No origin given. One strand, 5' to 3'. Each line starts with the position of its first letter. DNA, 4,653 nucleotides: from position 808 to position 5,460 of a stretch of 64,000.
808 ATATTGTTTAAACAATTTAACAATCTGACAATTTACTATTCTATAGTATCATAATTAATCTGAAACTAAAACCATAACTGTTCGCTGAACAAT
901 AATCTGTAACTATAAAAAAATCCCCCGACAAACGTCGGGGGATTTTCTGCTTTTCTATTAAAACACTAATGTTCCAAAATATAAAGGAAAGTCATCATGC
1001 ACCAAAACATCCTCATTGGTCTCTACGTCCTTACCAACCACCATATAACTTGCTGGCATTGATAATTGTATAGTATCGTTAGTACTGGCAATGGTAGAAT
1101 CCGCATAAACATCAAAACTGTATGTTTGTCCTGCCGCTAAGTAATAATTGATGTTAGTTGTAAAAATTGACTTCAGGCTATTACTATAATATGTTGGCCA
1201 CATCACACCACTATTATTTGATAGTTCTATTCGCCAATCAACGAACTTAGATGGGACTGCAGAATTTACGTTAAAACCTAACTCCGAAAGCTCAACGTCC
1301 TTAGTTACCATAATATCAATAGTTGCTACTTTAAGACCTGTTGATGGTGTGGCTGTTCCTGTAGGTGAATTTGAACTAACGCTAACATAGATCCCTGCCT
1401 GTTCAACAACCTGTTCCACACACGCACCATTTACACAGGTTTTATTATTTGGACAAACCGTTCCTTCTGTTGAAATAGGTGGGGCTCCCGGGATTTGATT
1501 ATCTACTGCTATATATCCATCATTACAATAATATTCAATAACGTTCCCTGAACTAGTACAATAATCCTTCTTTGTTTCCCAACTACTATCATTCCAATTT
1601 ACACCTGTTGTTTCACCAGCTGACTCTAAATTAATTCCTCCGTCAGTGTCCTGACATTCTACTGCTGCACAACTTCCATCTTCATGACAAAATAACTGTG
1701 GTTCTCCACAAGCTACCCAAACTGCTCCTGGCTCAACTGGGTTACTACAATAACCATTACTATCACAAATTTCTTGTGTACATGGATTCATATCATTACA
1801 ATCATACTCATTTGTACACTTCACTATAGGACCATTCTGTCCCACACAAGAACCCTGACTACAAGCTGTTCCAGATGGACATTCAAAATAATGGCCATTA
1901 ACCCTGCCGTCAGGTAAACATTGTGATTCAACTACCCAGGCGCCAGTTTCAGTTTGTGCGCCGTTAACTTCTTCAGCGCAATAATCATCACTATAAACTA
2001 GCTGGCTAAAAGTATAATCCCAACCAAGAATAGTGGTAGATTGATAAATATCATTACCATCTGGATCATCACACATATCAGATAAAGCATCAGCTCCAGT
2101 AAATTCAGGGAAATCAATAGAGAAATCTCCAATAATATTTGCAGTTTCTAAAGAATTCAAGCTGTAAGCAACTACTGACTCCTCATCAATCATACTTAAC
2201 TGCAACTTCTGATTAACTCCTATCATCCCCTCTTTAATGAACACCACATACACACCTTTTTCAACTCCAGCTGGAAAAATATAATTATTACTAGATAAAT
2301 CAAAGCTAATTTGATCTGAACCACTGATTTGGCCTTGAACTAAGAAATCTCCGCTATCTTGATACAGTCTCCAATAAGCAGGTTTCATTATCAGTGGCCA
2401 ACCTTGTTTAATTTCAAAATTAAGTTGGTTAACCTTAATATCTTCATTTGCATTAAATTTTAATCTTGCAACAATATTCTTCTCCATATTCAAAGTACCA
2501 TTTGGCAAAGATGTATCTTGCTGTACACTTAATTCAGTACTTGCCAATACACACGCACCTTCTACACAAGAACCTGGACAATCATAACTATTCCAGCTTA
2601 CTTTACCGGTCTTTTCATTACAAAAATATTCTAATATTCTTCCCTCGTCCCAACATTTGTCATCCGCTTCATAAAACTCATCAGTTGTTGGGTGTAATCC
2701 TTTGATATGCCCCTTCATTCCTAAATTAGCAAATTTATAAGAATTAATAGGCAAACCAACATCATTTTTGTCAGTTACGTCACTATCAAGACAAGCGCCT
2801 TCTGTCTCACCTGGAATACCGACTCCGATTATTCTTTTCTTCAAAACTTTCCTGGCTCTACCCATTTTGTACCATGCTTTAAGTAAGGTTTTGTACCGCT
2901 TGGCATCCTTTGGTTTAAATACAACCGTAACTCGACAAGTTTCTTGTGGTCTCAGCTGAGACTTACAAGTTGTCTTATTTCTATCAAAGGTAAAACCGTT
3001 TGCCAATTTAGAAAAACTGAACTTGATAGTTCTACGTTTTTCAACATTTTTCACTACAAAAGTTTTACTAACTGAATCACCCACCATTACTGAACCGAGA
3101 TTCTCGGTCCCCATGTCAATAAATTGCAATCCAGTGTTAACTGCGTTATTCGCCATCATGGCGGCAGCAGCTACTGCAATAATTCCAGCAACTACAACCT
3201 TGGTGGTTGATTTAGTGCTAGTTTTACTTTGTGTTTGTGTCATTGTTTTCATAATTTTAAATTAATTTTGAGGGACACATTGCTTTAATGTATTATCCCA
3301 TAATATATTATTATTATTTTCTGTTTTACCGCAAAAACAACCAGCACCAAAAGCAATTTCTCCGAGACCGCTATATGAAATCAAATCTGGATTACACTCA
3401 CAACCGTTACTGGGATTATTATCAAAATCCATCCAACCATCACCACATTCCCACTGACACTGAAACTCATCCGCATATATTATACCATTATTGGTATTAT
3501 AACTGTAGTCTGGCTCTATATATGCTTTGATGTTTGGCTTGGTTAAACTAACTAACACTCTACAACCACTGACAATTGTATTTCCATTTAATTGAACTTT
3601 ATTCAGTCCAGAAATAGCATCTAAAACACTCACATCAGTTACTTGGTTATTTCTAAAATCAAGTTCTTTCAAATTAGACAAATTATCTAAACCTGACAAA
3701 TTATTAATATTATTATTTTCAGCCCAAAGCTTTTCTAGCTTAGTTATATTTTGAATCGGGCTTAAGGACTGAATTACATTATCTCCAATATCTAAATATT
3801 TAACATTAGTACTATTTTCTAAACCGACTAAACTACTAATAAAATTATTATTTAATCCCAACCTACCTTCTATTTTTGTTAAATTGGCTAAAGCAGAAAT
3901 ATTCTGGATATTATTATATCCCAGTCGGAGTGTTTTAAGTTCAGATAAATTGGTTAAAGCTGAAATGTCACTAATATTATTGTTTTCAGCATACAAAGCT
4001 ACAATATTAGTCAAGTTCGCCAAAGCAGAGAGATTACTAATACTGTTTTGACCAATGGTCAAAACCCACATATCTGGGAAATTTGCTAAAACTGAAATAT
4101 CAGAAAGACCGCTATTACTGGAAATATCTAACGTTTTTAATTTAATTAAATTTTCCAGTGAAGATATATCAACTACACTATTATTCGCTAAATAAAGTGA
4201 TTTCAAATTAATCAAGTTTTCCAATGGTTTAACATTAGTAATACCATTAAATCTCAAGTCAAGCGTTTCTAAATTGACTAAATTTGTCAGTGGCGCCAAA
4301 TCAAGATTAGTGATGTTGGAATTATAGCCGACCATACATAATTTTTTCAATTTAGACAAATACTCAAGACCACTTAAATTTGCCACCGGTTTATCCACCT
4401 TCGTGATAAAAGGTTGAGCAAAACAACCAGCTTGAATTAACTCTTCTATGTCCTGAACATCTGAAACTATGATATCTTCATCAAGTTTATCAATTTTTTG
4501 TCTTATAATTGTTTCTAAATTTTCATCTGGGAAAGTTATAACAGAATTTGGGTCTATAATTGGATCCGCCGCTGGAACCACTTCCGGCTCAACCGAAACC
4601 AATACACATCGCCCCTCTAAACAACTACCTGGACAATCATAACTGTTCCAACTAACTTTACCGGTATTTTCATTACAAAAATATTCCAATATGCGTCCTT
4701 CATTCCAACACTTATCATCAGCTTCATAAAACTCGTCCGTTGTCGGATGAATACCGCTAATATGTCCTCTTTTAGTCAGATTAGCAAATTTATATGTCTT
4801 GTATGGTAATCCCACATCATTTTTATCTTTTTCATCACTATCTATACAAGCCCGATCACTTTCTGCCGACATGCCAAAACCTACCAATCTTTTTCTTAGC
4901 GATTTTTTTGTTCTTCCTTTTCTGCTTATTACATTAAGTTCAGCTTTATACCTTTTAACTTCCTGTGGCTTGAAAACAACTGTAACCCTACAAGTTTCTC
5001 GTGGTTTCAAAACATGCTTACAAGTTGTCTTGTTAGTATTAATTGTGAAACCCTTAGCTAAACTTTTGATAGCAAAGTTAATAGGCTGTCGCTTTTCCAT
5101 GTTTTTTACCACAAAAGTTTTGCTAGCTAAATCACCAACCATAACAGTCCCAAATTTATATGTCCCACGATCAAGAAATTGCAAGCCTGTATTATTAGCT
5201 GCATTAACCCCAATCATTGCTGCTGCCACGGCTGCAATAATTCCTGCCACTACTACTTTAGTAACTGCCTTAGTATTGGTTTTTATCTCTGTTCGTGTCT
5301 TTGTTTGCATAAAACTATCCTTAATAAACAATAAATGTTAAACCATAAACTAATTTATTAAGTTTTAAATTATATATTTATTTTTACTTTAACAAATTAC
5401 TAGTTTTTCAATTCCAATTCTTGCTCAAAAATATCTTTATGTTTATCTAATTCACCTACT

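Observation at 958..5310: Tandem paralogous surface proteins with a shared N-terminal module and different C-terminal modules (Cys-rich versus LRR)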

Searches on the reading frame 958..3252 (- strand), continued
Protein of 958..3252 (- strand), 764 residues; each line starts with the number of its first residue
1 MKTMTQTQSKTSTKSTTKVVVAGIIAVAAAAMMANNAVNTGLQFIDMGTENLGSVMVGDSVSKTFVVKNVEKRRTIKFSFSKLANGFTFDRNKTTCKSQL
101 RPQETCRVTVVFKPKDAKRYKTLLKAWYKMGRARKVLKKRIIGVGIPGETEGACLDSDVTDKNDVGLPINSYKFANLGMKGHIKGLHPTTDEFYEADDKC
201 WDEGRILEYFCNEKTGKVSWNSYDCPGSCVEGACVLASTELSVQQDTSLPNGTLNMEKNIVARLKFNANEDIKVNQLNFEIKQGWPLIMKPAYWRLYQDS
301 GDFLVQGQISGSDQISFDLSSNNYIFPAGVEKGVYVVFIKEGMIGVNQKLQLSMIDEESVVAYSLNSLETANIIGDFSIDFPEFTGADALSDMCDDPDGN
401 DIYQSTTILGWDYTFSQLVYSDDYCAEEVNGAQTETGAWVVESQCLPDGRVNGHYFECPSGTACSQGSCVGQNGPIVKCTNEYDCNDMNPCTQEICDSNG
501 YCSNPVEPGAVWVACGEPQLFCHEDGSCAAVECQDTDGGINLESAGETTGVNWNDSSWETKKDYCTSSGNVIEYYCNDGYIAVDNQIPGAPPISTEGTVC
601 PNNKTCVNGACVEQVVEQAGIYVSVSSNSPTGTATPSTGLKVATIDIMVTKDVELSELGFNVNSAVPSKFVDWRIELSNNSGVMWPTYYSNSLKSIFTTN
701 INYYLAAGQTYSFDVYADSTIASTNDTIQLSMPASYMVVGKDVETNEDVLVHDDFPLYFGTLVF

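Call 56: search_protein_families(library=pfam, proteins=[P0002, P0004, P0007], max_evalue=0.1)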
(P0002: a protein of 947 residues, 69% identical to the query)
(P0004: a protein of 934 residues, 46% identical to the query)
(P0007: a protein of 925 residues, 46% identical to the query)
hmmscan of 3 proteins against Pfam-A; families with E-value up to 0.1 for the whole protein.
P0002 (947 aa): 7 families
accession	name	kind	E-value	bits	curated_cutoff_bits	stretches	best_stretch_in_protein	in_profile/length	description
PF22073.2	Cep192_D4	-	5.6e-07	30.2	35.5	1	53-141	14-105/112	Cep192 domain 4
PF15780.11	ASH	-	1.8e-05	25.3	27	1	52-124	16-86/98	Abnormal spindle-like microcephaly-assoc'd, ASPM-SPD-2-Hydin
PF24798.1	Ig-CFAP74_4th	-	0.00022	21.7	28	1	52-134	8-87/95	CFAP74 forth Ig-like domain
PF22544.2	HYDIN_VesB_CFA65-like_Ig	-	0.0011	19.6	25.5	1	52-128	12-86/100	HYDIN/CFA65/VesB-like, Ig-like domain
PF23416.1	DUF7107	-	0.0023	18.7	24.6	1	457-497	7-46/48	Domain of unknown function (DUF7107)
PF06280.18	fn3_5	-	0.0044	18.1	27.6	0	662-732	11-84/112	Fn3-like domain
PF24499.1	Ig_TMEM131L_4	-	0.03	15.1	27.8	1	89-127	82-120/136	TMEM131L fourth Ig-like domain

P0004 (934 aa): 10 families
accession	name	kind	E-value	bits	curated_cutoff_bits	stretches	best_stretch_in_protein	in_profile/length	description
PF22544.2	HYDIN_VesB_CFA65-like_Ig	-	1.7e-07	31.8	25.5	1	50-131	9-88/100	HYDIN/CFA65/VesB-like, Ig-like domain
PF22073.2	Cep192_D4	-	2.4e-06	28.2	35.5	1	51-144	11-109/112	Cep192 domain 4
PF24798.1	Ig-CFAP74_4th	-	7.4e-06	26.5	28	1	50-137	5-89/95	CFAP74 forth Ig-like domain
PF07610.17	DUF1573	-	0.0013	19.1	26.1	1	49-140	6-94/98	Protein of unknown function (DUF1573)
PF24291.1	Ig_CFAP65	-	0.0013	19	27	1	100-146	72-115/121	Cilia- and flagella-associated protein 65-like, Ig-like domain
PF15780.11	ASH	-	0.0021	18.6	27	1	49-127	12-88/98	Abnormal spindle-like microcephaly-assoc'd, ASPM-SPD-2-Hydin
PF24507.1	Ig_CFAP65_4th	-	0.047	14.5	27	0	68-128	4-61/76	CFAP65, fourth Ig-like domain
PF21633.3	MOV-10_Ig-like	-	0.066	13.7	27.4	0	94-143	71-120/126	Helicase MOV-10, Ig-like domain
PF06280.18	fn3_5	-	0.079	14.1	27.6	0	665-694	55-83/112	Fn3-like domain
PF24499.1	Ig_TMEM131L_4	-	0.081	13.8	27.8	0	85-128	81-120/136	TMEM131L fourth Ig-like domain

P0007 (925 aa): 6 families
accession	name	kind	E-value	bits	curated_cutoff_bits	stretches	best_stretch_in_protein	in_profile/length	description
PF22544.2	HYDIN_VesB_CFA65-like_Ig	-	3.5e-06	27.6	25.5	1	42-135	10-99/100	HYDIN/CFA65/VesB-like, Ig-like domain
PF22073.2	Cep192_D4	-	1.1e-05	26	35.5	1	44-137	13-111/112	Cep192 domain 4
PF15780.11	ASH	-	0.0032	18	27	1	43-118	15-88/98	Abnormal spindle-like microcephaly-assoc'd, ASPM-SPD-2-Hydin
PF02531.21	PsaD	-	0.036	14.1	22.4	0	121-191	36-107/136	PsaD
PF07610.17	DUF1573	-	0.041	14.4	26.1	0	42-136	8-97/98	Protein of unknown function (DUF1573)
PF24291.1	Ig_CFAP65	-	0.099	12.9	27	0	91-140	72-118/121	Cilia- and flagella-associated protein 65-like, Ig-like domain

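Call 77: search_protein_families(library=phrogs, proteins=[window:958-3252:-], max_evalue=0.01)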
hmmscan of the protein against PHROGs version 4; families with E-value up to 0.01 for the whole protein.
window:958-3252:- (764 aa): 0 families

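Call 78: search_protein_families(library=padloc, proteins=[window:958-3252:-], max_evalue=0.01)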
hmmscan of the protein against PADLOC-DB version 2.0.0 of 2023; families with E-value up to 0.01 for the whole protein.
window:958-3252:- (764 aa): 0 families

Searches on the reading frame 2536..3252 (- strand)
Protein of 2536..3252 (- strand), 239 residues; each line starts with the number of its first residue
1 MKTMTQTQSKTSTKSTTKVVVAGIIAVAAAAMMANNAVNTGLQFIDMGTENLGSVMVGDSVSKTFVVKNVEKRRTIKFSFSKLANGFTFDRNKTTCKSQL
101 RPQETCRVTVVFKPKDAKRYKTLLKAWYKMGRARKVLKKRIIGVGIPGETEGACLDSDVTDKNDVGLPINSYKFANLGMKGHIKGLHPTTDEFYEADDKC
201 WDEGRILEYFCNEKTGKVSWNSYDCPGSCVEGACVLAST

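Call 8: find_homologous_proteins(query=window:2536-3252:-)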
Query seq(239 aa): 417 candidates shared short words with the query, none scored E <= 0.001.

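Call 19: search_protein_representatives(alignment_id=A1)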
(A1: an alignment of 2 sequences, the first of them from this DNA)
Query: 2 sequences, 240 profile positions. Proteins with E-value up to 0.001 (for the whole library): 1027; up to 1e-10: 243; up to 1e-30: 32. The best 150 are listed.
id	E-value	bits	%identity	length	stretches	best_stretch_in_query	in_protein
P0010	6.2e-176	599.0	-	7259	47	26-144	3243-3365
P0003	2.4e-150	515.2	-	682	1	1-240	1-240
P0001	6.7e-147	503.9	-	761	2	4-240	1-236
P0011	1.2e-70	254.3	-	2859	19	28-147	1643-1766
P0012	9.3e-70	251.4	-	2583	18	29-137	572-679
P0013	3.2e-68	246.4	-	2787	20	40-148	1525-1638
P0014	4.6e-68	245.8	-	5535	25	11-147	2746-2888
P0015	1.6e-60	221.2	-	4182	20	23-148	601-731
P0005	3.5e-57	210.2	-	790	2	5-236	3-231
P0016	7.7e-56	205.8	-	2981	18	11-149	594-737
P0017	3.1e-47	177.6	-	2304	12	49-146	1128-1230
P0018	3.5e-47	177.5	-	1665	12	33-150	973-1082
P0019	1.3e-45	172.4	-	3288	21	44-131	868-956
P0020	1.5e-44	168.9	-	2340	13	57-144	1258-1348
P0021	8.7e-44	166.4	-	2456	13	50-149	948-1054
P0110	2.4e-16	76.6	-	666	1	150-235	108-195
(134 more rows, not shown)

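Call 56: search_protein_families(library=pfam, proteins=[P0110], max_evalue=0.1)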
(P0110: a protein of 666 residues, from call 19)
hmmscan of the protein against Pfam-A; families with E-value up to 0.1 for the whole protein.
P0110 (666 aa): 2 families
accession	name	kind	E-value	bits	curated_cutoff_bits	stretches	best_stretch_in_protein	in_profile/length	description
PF12708.12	Pect-lyase_RHGA_epim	-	9e-17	62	27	1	217-397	2-165/213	Rhamnogalacturonase A/epimerase, pectate lyase-like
PF13229.12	Beta_helix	-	1.9e-06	28.1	25.9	1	484-627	12-138/158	Right handed beta helix region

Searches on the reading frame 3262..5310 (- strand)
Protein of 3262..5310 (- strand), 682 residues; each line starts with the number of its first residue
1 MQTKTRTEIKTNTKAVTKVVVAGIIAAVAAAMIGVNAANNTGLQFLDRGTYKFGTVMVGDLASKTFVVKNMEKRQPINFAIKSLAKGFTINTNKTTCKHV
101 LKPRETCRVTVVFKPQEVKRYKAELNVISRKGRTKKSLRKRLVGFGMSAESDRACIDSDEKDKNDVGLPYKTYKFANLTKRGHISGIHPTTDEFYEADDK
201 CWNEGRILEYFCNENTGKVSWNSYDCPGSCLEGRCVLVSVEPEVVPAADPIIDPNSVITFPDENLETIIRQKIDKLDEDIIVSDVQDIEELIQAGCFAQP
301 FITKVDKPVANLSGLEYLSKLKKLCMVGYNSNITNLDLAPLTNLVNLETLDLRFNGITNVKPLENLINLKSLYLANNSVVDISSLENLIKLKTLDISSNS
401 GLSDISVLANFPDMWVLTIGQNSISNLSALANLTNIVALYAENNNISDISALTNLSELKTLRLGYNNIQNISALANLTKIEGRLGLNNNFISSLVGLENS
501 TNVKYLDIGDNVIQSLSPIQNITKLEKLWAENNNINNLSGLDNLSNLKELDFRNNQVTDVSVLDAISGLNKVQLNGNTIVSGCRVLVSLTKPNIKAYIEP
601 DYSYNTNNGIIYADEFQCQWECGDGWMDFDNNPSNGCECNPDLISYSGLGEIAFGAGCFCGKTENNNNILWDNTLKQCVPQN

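Call 4: search_protein_families(library=pfam, proteins=[window:3262-5310:-], max_evalue=1)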
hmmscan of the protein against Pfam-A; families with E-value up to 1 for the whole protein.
window:3262-5310:- (682 aa): 23 families
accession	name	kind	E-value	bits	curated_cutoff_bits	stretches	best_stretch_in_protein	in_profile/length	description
PF12799.13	LRR_4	-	7e-33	112.4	27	8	368-410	2-44/44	Leucine Rich repeats (2 copies)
PF13855.12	LRR_8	-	2.1e-14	53.4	27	6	346-399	2-59/61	Leucine rich repeat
PF22073.2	Cep192_D4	-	1e-10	42.2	35.5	1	52-146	12-111/112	Cep192 domain 4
PF23952.1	LRR_EndoS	-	1.6e-10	41.6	27.9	4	306-399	32-116/116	Endo-beta-N-acetylglucosaminidase EndoS LRR domain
PF22544.2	HYDIN_VesB_CFA65-like_Ig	-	3.9e-07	30.7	25.5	1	47-131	6-88/100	HYDIN/CFA65/VesB-like, Ig-like domain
PF23598.1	LRR_14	-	4e-07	29.5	40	3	371-555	26-199/353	Leucine-rich repeat region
PF15780.11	ASH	-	4.9e-07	30.3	27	1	51-130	14-91/98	Abnormal spindle-like microcephaly-assoc'd, ASPM-SPD-2-Hydin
PF24798.1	Ig-CFAP74_4th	-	6.4e-07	29.9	28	1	50-135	5-87/95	CFAP74 forth Ig-like domain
PF23211.1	LRR_LRWD1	-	5.9e-05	23.3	28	1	521-590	40-110/190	Leucine-rich repeat and WD repeat-containing protein 1, LRR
PF14580.12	LRR_9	-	0.00051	20.1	30.5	2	344-426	41-127/175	Leucine-rich repeat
PF25019.1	LRR_R13L1-DRL21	-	0.0015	18.8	27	1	309-375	61-125/127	R13L1/DRL21 LRRs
PF12371.14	TMEM131_like_N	-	0.0016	19.1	28.8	1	52-127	9-82/84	Transmembrane protein 131-like N-terminal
PF07723.19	LRR_2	-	0.0031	18.5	20.9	0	368-389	1-22/26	Leucine Rich Repeat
PF13516.12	LRR_6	-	0.0052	17.2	23.4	2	545-560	3-18/24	Leucine Rich repeat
PF22066.2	Cep192_D8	-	0.011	16.3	33.5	1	48-144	10-98/101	Cep192 domain 8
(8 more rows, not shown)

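Call 9: search_protein_families(library=ncbifam, proteins=[window:3262-5310:-], max_evalue=1)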
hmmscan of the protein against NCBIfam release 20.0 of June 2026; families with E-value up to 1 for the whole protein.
window:3262-5310:- (682 aa): 8 families
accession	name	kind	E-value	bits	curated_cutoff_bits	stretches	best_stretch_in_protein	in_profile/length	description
NF033188.1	internalin_H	exception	1.3e-49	169.3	1050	3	418-581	104-266/548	InlH/InlC2 family class 1 internalin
NF033190.2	inl_like_NEAT_1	exception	2.1e-38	132.1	1275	2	313-521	254-458/754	NEAT domain-containing leucine-rich repeat protein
NF033189.1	internalin_A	exception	2.8e-34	118.5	1600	1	310-592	107-384/799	class 1 internalin InlA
NF047464.1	FibnectbindLIC11051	equivalog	1.4e-09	37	1000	1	319-581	373-641/685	LIC_11051 family fibronectin-binding protein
NF012200.0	choice_anch_D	domain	4.5e-09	36.8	45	1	47-128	20-102/108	choice-of-anchor D domain-containing protein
NF033186.1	internalin_K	exception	3.3e-06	25.8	1100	2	300-467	75-240/604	class 1 internalin InlK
NF047382.1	T4SS_eff_BspA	equivalog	0.024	14.5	300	1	18-64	69-117/179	type IV secretion system effector BspA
NF041381.1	XopAC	subfamily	0.29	9.8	450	2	317-417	108-211/451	XopAC/AvrAC family type III secretion system effector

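Call 71: search_solved_structures(query=window:3262-5310:-, max_evalue=0.00001)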
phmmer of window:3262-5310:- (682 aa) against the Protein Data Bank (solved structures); distinct sequences matched with E-value up to 0.00001: 118 (the best 60 are shown).
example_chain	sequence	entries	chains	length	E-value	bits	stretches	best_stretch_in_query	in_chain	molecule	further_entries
4fmz_A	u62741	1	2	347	2.8e-50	174.7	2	310-578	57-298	Internalin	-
2omt_A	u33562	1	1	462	5e-47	164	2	321-547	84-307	Internalin-A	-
2omx_A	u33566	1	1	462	1.1e-46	162.8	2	321-547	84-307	Internalin-A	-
2omy_A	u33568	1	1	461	2e-45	158.7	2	321-547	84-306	Internalin-A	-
1o6s_A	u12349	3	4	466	4.4e-43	150.9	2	330-572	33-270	INTERNALIN A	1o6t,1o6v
2omv_A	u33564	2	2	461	6.2e-43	150.4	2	330-572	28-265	Internalin-A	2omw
8h62_A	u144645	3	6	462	7e-43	150.3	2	330-571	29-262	Internalin A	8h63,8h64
2omu_A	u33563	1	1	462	1.6e-42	149.1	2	337-490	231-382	Internalin-A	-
2omz_A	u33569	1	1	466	1.8e-41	145.6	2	337-490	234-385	Internalin-A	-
5il7_A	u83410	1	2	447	5.8e-38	134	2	326-580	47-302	Rab family protein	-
6hlu_A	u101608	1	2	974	7.3e-37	130.4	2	326-580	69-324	Rab family protein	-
8r4b_A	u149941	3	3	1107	1.3e-36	129.5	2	326-580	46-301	Rab family protein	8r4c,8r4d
4r58_A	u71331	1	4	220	1.8e-26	96.1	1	341-480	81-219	Leucine Rich Repeat protein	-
6obn_C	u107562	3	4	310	2e-26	95.9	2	346-579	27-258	Protein phosphatase 1 regulatory subunit 7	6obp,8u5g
8b5r_S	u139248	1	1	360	2.4e-26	95.7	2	346-579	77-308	Protein phosphatase 1 regulatory subunit 7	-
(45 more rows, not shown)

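Call 77: search_protein_families(library=phrogs, proteins=[window:3262-5310:-], max_evalue=0.01)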
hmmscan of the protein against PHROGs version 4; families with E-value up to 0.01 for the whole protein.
window:3262-5310:- (682 aa): 1 family
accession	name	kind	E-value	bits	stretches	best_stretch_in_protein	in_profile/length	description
phrog_7816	-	unknown function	8.5e-13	48.4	2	347-533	88-265/739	-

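Call 78: search_protein_families(library=padloc, proteins=[window:3262-5310:-], max_evalue=0.01)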
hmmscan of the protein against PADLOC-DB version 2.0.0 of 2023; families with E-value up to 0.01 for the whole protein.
window:3262-5310:- (682 aa): 0 families
